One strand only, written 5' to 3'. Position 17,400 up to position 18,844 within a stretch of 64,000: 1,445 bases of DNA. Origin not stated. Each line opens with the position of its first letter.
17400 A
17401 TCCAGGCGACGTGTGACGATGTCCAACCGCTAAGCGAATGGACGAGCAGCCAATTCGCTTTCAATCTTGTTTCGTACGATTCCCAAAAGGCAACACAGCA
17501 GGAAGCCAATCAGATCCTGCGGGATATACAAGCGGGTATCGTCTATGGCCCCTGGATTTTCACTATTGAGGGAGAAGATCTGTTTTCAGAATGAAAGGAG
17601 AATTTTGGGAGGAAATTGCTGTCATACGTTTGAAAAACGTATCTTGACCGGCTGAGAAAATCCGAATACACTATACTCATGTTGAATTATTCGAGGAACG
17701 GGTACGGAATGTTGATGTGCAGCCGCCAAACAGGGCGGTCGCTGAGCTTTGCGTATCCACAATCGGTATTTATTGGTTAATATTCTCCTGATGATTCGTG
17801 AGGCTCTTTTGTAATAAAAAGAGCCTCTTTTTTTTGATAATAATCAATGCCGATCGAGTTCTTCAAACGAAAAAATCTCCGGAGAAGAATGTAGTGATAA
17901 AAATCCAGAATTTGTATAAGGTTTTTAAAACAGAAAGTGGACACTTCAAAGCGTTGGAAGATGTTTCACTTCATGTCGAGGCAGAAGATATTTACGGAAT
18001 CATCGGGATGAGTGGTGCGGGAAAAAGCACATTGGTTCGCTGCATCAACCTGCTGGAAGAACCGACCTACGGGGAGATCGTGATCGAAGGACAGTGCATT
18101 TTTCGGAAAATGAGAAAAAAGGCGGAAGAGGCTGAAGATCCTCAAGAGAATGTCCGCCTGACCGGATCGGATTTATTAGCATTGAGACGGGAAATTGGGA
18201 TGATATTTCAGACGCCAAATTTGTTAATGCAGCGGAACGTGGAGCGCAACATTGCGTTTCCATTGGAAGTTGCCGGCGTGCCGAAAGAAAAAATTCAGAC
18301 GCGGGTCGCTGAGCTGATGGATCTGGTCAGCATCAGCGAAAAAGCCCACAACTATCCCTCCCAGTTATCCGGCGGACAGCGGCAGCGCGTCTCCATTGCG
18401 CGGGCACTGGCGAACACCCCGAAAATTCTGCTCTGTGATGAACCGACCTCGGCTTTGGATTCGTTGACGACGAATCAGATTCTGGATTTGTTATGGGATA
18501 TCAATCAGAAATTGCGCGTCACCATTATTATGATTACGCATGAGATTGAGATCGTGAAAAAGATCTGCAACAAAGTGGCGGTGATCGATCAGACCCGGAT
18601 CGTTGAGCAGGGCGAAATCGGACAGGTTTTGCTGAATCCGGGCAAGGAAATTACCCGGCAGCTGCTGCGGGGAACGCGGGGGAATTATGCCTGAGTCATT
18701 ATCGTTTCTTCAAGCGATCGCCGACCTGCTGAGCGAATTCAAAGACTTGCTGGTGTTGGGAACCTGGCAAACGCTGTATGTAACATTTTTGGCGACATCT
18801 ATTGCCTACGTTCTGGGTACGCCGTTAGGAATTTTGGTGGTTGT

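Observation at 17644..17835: Candidate methionine leader-peptide attenuator upstream of metNIQ (no SAM-I or T-box consensus)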

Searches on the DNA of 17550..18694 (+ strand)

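Call 4: search_rna_families(source=window, start=17550, end=17950, threshold=evalue, max_evalue=10, show_alignments=3)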
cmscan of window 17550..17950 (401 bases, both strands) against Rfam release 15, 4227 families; matches with E-value up to 10: 11.
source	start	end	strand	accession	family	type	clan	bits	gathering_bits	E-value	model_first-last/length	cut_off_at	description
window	17781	17890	-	RF02426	SpF03_sRNA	Gene; sRNA;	-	18.6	50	3.9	1-106/106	no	Streptococcus sRNA SpF03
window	17775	17815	-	RF02624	BSnc150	Gene; sRNA;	-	18.3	73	0.82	1-44/44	no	Brucella sRNA 150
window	17771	17838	+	RF02366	Yfr19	Gene; sRNA;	-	16.5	70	8.9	1-82/82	no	Cyanobacterial functional RNA 19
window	17800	17827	+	RF03731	mir-7371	Gene; miRNA;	-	15.9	62.6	6.1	11-47/59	no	mir-7371 microRNA precursor family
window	17778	17830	-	RF00032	Histone3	Cis-reg;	-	14.2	34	0.73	1-46/46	no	Histone 3' UTR stem-loop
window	17701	17793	+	RF02786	snoTBR2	Gene; snRNA; snoRNA; CD-box;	-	14.2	62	6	1-109/109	no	Small nucleolar RNA TBR2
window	17926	17948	-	RF01952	SOX2OT_exon2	Gene; lncRNA;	-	14.1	45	0.77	47-69/69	no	SOX2 overlapping transcript exon 2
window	17800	17827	+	RF00665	mir-290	Gene; miRNA;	CL00096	13.8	51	7.5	18-53/70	no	mir-290 microRNA precursor family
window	17675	17747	+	RF01136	sR28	Gene; snRNA; snoRNA; CD-box;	-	13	39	0.51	1-55/55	no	Small nucleolar RNA sR28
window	17550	17639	+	RF04149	MIR447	Gene; miRNA;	-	10.9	200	10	145-236/236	5'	MIR447 microRNA precursor family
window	17801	17841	-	RF02050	STnc470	Gene; sRNA;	-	9.1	80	6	97-141/226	no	Salmonella enterica sRNA STnc470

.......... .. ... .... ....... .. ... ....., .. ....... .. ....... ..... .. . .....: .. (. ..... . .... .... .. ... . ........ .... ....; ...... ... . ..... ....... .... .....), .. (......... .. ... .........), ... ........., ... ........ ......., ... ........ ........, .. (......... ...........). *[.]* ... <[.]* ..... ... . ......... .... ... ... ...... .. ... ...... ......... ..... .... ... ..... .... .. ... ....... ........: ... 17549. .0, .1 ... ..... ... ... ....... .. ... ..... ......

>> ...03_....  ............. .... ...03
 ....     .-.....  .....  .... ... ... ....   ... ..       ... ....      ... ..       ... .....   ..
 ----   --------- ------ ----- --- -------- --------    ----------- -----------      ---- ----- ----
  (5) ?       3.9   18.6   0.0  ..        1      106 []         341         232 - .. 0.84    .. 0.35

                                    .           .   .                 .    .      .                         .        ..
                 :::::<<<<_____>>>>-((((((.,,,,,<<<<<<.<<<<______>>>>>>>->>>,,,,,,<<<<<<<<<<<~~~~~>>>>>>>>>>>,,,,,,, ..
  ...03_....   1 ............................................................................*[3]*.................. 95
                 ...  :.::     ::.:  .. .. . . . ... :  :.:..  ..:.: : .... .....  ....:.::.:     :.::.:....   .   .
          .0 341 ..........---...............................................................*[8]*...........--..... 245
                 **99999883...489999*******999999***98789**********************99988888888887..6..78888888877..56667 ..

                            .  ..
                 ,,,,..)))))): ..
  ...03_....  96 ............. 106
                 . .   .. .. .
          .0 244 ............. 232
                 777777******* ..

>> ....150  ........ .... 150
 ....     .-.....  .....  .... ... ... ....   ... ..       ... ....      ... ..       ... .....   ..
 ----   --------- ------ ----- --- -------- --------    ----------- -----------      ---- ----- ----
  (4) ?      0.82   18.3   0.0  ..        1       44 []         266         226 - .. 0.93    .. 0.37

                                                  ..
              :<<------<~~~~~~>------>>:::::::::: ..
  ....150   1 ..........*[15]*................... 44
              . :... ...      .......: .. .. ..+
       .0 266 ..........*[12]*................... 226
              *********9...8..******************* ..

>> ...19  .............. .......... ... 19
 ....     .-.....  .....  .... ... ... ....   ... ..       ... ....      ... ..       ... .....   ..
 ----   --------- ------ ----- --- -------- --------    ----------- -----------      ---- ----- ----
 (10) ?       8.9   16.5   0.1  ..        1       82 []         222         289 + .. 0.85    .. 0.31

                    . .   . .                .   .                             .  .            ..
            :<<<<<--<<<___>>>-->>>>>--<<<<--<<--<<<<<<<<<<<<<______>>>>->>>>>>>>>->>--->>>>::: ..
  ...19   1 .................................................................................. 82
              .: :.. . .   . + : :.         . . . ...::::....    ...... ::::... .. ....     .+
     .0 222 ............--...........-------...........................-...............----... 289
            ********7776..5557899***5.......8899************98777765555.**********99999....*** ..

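Call 62: search_rna_families(sources=[L001, L002, L003, L004, L005, L081, L082, L083, L084, L085, L116, L122, L123, L124, L125, L126, L127], threshold=gathering)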
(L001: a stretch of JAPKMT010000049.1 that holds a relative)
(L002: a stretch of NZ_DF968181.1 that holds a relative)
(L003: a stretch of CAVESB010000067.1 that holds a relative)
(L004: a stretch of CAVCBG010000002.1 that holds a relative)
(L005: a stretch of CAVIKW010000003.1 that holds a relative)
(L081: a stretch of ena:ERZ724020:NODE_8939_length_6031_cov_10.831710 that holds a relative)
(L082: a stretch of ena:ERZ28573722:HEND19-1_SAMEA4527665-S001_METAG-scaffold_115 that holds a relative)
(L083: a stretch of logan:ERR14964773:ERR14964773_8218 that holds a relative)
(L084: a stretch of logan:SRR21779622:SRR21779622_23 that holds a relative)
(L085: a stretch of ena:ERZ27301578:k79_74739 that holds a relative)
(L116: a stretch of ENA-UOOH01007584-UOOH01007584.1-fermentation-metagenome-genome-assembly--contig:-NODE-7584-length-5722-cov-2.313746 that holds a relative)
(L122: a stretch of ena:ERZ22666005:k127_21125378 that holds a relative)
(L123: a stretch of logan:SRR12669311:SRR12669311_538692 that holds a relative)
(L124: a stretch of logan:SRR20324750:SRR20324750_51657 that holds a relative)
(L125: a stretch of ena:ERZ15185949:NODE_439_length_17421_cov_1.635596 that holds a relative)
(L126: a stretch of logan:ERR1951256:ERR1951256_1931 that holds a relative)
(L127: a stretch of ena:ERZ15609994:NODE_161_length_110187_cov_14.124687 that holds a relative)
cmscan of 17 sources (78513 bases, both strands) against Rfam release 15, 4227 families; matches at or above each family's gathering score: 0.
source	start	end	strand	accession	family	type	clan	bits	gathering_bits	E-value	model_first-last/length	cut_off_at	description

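Call 63: search_rna_families(sources=[L006, L007, L008, L009, L010, L011, L012, L013, L014, L015, L016, L017, L018, L019, L021, L022, L023, L024, L025, L029], threshold=gathering)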
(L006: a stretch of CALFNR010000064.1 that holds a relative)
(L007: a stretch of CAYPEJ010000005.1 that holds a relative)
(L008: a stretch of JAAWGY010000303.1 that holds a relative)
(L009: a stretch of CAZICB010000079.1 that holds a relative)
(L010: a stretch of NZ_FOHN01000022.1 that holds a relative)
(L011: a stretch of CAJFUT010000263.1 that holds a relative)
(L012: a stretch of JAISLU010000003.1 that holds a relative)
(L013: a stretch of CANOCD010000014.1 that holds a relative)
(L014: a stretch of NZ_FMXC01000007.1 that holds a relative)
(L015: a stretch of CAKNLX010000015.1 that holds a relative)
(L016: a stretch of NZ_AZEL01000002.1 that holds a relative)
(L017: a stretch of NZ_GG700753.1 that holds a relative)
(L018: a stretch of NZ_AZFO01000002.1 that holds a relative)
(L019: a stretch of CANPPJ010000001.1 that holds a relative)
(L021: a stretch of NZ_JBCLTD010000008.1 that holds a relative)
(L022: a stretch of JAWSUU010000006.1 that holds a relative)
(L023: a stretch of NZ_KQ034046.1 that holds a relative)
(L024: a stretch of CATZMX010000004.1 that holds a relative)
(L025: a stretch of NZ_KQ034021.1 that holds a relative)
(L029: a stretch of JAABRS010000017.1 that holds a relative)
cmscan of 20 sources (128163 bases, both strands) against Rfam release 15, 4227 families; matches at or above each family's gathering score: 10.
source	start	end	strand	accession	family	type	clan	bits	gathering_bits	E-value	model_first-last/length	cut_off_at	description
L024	1378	1613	+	RF00230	T-box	Cis-reg; leader;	-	130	93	2.9e-28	1-219/219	no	T-box leader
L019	1845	2084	+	RF00230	T-box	Cis-reg; leader;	-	109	93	7.2e-23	1-219/219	no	T-box leader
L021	1845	2084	+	RF00230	T-box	Cis-reg; leader;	-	109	93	7.2e-23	1-219/219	no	T-box leader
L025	1843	2081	+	RF00230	T-box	Cis-reg; leader;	-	107.8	93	1.5e-22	1-219/219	no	T-box leader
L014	1778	2017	+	RF00230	T-box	Cis-reg; leader;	-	98.3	93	4e-20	1-219/219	no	T-box leader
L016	179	418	+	RF00230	T-box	Cis-reg; leader;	-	98.2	93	4.3e-20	1-219/219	no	T-box leader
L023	1782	2021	+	RF00230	T-box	Cis-reg; leader;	-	96.5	93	1.2e-19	1-219/219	no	T-box leader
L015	1790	2029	+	RF00230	T-box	Cis-reg; leader;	-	96.4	93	1.3e-19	1-219/219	no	T-box leader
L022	2845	2940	+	RF00162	SAM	Cis-reg; riboswitch;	CL00012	89.8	44.4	9e-20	1-108/108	no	SAM riboswitch aptamer (S box leader)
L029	2845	2940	+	RF00162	SAM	Cis-reg; riboswitch;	CL00012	88.5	44.4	2.2e-19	1-108/108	no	SAM riboswitch aptamer (S box leader)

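Call 74: search_rna_families(source=L003, start=2790, end=3010, threshold=evalue, max_evalue=1)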
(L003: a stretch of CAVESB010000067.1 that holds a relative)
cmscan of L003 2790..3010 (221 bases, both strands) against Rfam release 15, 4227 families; matches with E-value up to 1: 3.
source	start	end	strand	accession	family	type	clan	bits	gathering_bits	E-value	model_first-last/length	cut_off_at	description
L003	2794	2988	+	RF00515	PyrR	Cis-reg;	-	21.9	54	0.45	1-115/115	no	PyrR binding site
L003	2804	2832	-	RF01352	CRISPR-DR43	Gene; CRISPR;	CL00014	20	35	0.55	1-29/29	no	CRISPR RNA direct repeat element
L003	2916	2995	+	RF00519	suhB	Gene; sRNA;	CL00108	18.7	41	0.09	1-77/77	no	Makes More Granules Regulator RNA (mmgR)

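Call 75: search_rna_families(source=L123, start=180, end=440, threshold=evalue, max_evalue=1)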
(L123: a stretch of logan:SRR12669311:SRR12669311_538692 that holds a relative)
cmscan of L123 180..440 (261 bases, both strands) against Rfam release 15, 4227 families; matches with E-value up to 1: 0.
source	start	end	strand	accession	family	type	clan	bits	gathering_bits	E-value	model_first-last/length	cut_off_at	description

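Call 79: build_rna_model(alignment_id=A4, structure=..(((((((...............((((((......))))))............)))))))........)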
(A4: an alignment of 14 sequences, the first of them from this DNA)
Model R1 built from alignment A4 (14 sequences, 69 columns); structure: as given.
model positions 65; base pairs 13; branch points 0; effective number of sequences 4.65; information 0.863 bits per position. Calibrated on 0.2 Mb of random sequence (short: E-values are rough).
structure used (alignment columns):
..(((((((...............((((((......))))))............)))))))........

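Call 80: search_with_rna_model(model_id=R1, sources=[window, L006, L007, L008, L009, L010, L011, L012, L013, L014, L015, L016, L017, L018, L019, L020, L021, L022, L023, L024, L025, L026, L027, L028, L029, L030, L031, L032, L033, L034, L035, L036, L037, L038, L039, L040, L041, L042, L043, L044, L045, L046, L047, L048, L049, L050, L051, L052, L053, L054, L055, L056, L057, L058, L059, L060, L061, L062, L063, L064, L065, L066, L067, L068, L069, L070, L071, L072, L073, L074, L075, L076, L077, L078, L079, L080, L123, L126, L001, L002, L003, L004, L005, L081, L082, L083, L084, L085, L116, L122, L124, L125, L127, L128, L129, L130], max_evalue=1)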
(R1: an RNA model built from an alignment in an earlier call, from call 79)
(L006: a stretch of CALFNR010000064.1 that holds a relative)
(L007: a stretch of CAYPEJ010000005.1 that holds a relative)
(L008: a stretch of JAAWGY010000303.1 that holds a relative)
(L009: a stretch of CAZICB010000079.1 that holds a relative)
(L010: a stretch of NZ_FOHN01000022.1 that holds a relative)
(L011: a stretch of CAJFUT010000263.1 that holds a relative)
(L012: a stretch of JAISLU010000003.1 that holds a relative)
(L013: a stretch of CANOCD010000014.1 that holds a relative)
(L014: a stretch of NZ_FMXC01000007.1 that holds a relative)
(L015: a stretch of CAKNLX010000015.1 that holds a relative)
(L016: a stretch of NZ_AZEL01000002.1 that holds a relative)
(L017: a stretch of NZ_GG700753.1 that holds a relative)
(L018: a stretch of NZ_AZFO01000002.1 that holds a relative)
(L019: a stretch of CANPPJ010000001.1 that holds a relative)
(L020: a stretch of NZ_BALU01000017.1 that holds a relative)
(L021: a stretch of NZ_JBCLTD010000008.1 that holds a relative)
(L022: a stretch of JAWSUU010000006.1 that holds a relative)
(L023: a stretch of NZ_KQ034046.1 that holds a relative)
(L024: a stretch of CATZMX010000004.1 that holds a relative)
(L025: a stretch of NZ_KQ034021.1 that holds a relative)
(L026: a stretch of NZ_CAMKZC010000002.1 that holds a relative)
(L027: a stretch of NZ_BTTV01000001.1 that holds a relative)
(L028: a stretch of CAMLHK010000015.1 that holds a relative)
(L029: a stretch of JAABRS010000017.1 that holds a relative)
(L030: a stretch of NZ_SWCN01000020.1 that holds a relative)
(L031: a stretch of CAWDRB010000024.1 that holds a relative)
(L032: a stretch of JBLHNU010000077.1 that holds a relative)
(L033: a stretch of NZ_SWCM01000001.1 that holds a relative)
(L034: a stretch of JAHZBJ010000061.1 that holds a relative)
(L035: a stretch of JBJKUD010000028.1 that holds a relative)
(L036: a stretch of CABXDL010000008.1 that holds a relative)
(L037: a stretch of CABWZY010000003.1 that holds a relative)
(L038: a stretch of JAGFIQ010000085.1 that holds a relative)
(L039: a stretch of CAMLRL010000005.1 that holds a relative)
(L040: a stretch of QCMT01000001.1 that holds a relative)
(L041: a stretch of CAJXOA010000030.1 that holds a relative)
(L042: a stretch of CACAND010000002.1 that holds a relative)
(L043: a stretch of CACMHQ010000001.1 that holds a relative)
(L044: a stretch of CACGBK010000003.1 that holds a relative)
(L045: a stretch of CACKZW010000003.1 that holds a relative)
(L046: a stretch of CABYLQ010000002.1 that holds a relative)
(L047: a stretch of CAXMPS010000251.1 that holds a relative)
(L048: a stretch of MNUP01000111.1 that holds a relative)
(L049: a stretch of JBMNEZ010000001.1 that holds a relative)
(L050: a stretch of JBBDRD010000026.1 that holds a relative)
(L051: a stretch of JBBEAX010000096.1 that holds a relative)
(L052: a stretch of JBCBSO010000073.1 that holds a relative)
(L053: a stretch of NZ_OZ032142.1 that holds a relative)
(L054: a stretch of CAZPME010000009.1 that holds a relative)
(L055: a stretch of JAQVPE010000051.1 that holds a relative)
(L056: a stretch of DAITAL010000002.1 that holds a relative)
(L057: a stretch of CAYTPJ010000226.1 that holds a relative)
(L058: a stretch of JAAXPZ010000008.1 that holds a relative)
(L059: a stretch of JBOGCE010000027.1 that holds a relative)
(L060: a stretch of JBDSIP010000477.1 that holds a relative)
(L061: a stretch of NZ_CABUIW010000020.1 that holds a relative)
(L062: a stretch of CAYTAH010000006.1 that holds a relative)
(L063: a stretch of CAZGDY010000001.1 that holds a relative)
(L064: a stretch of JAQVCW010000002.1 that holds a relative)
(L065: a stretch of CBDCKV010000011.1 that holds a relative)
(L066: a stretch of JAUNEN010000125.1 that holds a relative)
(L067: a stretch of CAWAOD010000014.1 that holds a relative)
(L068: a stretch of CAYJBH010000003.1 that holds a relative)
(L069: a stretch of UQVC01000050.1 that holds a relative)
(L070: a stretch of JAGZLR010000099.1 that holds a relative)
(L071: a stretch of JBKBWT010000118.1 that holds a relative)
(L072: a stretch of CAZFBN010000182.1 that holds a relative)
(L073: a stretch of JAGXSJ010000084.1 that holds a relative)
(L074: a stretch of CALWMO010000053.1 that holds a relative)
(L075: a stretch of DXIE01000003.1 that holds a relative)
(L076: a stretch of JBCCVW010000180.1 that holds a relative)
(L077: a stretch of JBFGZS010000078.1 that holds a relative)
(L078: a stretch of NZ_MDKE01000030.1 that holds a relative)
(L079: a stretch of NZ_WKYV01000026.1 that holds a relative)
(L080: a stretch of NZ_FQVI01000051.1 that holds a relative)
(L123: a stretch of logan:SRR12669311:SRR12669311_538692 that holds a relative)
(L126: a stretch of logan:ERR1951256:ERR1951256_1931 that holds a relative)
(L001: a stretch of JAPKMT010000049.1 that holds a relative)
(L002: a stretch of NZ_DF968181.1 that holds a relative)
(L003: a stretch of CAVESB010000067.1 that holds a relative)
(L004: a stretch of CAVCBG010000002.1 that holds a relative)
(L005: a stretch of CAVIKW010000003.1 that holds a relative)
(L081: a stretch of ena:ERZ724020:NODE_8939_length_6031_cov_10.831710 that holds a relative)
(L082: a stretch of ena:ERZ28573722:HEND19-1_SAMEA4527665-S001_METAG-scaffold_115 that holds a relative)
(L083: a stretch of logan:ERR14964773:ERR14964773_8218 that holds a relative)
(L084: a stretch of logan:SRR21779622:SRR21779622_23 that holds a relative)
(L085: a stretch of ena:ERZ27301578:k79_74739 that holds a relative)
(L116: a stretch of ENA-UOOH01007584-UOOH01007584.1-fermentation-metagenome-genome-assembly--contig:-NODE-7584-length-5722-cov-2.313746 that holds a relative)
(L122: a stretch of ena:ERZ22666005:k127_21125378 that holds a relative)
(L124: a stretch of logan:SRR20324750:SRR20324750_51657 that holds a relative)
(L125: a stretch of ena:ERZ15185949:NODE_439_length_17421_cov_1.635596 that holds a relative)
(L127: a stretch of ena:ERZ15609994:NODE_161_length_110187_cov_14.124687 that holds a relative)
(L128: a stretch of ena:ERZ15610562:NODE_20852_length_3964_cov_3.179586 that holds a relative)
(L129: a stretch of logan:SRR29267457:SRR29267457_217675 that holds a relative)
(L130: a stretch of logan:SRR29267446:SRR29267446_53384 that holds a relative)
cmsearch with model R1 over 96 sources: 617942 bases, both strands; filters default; matches with E-value up to 1: 24.
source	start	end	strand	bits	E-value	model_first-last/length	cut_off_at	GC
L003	2852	2916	+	83.7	9.1e-23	1-65/65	no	0.52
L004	2851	2915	+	83.7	9.1e-23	1-65/65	no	0.52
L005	2849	2913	+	83.7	9.1e-23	1-65/65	no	0.52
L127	2852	2916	+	83.7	9.1e-23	1-65/65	no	0.52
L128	1269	1333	+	83.7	9.1e-23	1-65/65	no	0.52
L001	2802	2866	+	79.8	1.6e-21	1-65/65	no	0.58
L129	163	227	+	79.3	2.3e-21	1-65/65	no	0.54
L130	623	687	+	79.3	2.3e-21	1-65/65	no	0.54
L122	1041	1105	+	78.2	5e-21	1-65/65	no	0.45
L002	2803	2867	+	77.6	7.7e-21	1-65/65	no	0.57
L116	2116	2180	-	77.4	8.9e-21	1-65/65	no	0.54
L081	1338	1402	+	77.1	1.2e-20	1-65/65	no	0.55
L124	1051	1115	+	72.8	2.6e-19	1-65/65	no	0.54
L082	1330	1394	+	72.7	2.7e-19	1-65/65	no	0.51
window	17698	17765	+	72.3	3.6e-19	1-65/65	no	0.57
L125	1043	1106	+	70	1.9e-18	1-65/65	no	0.59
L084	1292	1356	+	63.7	1.9e-16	1-65/65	no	0.51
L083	1269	1333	+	62.5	4.6e-16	1-65/65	no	0.54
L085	1370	1434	+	62.3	5.2e-16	1-65/65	no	0.52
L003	2847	2911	-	17.5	0.067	1-65/65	no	0.55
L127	2847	2911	-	17.5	0.067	1-65/65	no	0.55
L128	1264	1328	-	17.5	0.067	1-65/65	no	0.55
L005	2844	2908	-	17.2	0.083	1-65/65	no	0.55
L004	2846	2910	-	17.2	0.083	1-65/65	no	0.55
